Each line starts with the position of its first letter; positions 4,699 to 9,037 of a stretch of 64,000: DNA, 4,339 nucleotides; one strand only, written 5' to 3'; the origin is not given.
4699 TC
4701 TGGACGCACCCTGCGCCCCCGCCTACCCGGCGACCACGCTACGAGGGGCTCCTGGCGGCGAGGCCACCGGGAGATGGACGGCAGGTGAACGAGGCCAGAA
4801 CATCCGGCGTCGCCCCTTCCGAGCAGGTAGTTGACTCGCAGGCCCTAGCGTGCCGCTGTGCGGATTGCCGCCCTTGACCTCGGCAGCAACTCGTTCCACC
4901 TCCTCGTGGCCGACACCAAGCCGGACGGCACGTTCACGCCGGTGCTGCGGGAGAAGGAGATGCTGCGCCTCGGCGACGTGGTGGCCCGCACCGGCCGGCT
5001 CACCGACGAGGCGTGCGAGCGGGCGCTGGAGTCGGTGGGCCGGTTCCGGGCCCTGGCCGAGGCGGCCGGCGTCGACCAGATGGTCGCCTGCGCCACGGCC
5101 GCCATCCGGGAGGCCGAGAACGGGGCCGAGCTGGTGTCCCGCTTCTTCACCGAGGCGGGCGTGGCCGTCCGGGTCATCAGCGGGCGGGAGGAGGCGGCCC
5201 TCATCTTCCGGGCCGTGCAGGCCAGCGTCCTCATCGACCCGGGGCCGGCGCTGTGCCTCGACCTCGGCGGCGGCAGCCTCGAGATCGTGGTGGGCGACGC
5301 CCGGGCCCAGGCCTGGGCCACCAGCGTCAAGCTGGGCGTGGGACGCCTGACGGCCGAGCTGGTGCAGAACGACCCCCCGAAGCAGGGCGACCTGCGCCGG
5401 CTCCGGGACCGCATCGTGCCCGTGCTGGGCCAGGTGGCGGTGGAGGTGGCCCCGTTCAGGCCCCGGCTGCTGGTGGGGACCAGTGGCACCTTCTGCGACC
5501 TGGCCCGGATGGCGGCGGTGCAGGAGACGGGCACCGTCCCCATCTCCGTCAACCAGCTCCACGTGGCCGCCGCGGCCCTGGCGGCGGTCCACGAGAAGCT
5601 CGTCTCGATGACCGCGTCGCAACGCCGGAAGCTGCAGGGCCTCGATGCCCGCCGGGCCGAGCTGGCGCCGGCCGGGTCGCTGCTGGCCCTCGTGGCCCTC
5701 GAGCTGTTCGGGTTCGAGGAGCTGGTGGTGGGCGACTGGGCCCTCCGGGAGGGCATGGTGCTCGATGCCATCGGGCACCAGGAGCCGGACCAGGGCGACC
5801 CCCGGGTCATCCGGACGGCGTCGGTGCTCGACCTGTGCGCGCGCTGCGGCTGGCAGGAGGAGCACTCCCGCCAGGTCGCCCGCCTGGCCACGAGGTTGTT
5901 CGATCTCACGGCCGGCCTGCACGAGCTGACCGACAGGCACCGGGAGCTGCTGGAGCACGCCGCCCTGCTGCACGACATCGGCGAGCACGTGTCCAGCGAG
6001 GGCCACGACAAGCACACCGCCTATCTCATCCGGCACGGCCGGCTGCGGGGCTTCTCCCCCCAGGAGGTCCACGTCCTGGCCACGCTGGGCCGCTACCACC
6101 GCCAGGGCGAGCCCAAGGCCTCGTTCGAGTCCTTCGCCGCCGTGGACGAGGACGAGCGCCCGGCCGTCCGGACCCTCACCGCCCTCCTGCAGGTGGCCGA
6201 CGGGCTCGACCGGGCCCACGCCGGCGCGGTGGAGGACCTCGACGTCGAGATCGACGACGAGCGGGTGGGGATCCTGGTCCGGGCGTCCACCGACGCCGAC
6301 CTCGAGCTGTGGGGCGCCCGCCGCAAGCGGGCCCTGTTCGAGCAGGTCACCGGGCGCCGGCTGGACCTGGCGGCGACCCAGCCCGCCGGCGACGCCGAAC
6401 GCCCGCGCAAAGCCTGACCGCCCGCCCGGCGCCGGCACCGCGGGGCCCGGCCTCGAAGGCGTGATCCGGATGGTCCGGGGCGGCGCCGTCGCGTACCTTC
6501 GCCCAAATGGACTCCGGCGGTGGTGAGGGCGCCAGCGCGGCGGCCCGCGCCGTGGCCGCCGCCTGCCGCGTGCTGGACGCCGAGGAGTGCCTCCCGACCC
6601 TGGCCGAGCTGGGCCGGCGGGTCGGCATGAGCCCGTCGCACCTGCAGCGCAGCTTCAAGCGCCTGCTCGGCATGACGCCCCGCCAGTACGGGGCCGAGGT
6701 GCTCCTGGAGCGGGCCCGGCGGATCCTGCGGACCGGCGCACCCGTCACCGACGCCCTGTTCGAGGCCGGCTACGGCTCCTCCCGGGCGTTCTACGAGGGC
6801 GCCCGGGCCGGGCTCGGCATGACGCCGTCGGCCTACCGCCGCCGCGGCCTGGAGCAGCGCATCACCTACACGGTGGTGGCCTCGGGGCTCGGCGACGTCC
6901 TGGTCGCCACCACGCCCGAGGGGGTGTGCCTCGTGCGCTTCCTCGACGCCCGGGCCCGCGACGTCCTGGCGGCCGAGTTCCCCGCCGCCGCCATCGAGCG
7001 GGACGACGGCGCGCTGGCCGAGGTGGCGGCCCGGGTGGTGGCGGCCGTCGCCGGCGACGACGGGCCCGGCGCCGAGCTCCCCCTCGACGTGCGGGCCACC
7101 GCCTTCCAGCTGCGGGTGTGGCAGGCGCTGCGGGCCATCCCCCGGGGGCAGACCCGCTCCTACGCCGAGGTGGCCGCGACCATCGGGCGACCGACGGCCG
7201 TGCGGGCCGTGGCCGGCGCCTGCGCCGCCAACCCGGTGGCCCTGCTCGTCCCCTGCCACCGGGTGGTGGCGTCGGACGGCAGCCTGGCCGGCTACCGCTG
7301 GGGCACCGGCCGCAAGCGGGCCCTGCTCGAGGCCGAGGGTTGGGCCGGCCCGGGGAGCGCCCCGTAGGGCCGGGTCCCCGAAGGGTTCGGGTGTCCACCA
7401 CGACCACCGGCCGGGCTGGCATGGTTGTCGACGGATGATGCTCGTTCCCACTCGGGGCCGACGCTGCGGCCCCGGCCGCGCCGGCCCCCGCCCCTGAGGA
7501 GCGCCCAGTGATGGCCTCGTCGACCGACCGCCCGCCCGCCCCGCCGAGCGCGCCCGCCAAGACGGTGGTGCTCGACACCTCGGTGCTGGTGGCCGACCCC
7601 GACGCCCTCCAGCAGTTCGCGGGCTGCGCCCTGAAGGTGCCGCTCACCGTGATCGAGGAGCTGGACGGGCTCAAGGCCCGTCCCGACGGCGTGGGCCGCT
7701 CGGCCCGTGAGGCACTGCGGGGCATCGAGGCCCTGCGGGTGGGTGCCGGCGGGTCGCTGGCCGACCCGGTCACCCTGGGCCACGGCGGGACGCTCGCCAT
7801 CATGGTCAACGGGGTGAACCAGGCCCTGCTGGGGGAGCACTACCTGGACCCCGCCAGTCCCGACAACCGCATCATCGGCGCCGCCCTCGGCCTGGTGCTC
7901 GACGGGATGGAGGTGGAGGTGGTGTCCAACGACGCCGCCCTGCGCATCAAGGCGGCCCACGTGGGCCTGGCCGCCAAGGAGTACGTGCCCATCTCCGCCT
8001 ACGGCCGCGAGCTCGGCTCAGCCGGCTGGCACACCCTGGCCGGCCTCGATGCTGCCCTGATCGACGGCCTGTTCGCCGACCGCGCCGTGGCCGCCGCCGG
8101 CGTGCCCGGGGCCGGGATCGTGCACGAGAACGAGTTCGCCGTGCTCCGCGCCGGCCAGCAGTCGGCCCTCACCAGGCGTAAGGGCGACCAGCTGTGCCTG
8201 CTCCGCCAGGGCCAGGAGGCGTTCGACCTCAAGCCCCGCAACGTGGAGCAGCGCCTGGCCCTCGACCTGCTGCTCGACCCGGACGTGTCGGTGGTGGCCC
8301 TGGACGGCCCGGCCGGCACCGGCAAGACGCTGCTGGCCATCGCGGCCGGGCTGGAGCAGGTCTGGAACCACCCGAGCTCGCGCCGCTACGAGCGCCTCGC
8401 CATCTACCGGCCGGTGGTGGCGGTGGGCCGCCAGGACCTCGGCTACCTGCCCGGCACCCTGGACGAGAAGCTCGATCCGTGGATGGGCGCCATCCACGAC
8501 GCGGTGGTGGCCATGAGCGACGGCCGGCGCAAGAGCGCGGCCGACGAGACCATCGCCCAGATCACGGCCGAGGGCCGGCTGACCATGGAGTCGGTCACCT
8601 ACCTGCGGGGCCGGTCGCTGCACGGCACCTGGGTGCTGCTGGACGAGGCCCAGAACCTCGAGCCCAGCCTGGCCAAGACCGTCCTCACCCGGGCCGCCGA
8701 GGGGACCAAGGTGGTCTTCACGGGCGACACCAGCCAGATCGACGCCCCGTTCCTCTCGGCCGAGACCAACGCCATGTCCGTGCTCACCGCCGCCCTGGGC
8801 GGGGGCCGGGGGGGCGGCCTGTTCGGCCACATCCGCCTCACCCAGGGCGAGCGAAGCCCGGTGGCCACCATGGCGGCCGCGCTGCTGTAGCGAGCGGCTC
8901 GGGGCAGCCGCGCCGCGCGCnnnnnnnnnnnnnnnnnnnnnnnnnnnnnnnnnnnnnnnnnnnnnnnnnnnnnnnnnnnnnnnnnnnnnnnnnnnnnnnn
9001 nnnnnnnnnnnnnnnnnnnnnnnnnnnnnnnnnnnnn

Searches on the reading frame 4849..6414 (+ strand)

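Call 31: search_protein_families(library=pfam, proteins=[window:4849-6414:+], max_evalue=0.00001)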
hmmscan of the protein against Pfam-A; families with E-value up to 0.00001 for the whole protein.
window:4849-6414:+ (522 aa): 3 families
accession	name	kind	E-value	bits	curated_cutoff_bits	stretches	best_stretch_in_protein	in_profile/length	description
PF02541.22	Ppx-GppA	-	4.7e-55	187.5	27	1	24-307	5-281/285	Ppx/GppA phosphatase family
PF21447.3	Ppx-GppA_III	-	1.9e-23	83.6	27.3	1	321-467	1-146/177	Ppx/GppA phosphatase, domain III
PF01966.28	HD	-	3.6e-07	30.9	22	1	338-455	3-115/116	HD domain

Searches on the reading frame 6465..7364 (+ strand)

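Call 31: search_protein_families(library=pfam, proteins=[window:6465-7364:+], max_evalue=0.00001)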
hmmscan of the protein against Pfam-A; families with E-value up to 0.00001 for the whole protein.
window:6465-7364:+ (300 aa): 3 families
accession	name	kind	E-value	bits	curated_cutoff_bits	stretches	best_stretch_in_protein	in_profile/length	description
PF01035.26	DNA_binding_1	-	6.1e-36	122.6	27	1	213-292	1-80/81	6-O-methylguanine DNA methyltransferase, DNA binding domain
PF12833.13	HTH_18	-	1.6e-22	80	33.6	1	50-127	2-80/80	Helix-turn-helix domain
PF00165.29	HTH_AraC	-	1.1e-14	54.6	26.6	1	45-75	10-40/42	Bacterial regulatory helix-turn-helix proteins, AraC family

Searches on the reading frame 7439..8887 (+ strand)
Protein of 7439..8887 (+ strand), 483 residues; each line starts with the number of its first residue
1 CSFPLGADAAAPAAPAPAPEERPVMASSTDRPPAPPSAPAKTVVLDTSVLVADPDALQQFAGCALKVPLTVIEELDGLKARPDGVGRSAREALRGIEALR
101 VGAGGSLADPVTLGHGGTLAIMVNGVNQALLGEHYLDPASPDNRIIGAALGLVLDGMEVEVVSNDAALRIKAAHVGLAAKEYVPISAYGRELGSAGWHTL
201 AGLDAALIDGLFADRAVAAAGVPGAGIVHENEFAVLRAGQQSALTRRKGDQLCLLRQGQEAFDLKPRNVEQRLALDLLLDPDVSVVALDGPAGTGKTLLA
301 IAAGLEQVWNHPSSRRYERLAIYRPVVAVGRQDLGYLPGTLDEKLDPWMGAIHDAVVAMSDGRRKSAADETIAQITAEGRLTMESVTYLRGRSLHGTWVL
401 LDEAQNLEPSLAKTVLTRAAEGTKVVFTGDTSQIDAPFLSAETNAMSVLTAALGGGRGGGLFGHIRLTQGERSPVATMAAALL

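Call 31: search_protein_families(library=pfam, proteins=[window:7439-8887:+], max_evalue=0.00001)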
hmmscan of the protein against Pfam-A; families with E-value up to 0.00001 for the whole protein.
window:7439-8887:+ (483 aa): 3 families
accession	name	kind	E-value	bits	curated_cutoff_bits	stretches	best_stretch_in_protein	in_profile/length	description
PF02562.22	PhoH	-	2.1e-40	138.9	27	1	264-453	2-175/205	PhoH-like protein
PF13638.12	PIN_4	-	1.5e-19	71.1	21.9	1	43-182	1-131/132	PIN domain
PF13604.12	AAA_30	-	5.3e-10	39.8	27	1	268-436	3-130/191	AAA domain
